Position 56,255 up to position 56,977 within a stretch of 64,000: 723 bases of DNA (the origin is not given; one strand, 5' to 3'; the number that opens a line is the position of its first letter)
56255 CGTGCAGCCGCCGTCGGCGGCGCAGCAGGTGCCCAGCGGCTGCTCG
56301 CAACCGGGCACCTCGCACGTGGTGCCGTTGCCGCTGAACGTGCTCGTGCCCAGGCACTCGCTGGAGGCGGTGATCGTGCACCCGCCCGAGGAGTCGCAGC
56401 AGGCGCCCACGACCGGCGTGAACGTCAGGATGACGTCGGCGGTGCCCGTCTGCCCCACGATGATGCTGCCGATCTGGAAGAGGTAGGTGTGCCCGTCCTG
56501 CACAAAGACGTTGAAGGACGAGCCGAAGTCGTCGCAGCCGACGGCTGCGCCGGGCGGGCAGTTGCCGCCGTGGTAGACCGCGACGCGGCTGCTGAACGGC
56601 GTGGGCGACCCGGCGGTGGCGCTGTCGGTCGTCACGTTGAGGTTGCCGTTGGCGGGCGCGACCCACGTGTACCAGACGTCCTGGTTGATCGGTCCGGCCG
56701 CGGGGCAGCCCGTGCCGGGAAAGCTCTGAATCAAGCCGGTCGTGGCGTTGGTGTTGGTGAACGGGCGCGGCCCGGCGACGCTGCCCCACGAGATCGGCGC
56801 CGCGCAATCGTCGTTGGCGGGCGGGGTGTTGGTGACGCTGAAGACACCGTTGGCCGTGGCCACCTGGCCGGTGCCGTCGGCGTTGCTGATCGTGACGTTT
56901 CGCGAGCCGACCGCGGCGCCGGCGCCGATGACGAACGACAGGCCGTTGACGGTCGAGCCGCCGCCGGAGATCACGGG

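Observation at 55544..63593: Tandem paralogous giant secreted metzincin / PKD / TIG / Cys-repeat / dockerin-like proteins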

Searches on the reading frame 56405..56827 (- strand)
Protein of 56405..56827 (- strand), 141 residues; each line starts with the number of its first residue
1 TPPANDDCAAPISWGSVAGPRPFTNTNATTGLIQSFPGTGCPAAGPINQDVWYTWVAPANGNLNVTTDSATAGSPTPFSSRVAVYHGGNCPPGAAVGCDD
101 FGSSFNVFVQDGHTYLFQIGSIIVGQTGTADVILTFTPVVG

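Call 9: search_protein_families(library=pfam, proteins=[window:56405-56827:-], max_evalue=10)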
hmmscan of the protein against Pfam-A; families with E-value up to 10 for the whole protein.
seq(141 aa): 1 family
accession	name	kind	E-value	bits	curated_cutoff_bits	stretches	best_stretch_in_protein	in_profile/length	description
PF23759.1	GBD_T9SS_assoc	-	9.6e-05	23.1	27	1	5-71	2-66/116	Galactose binding domain-like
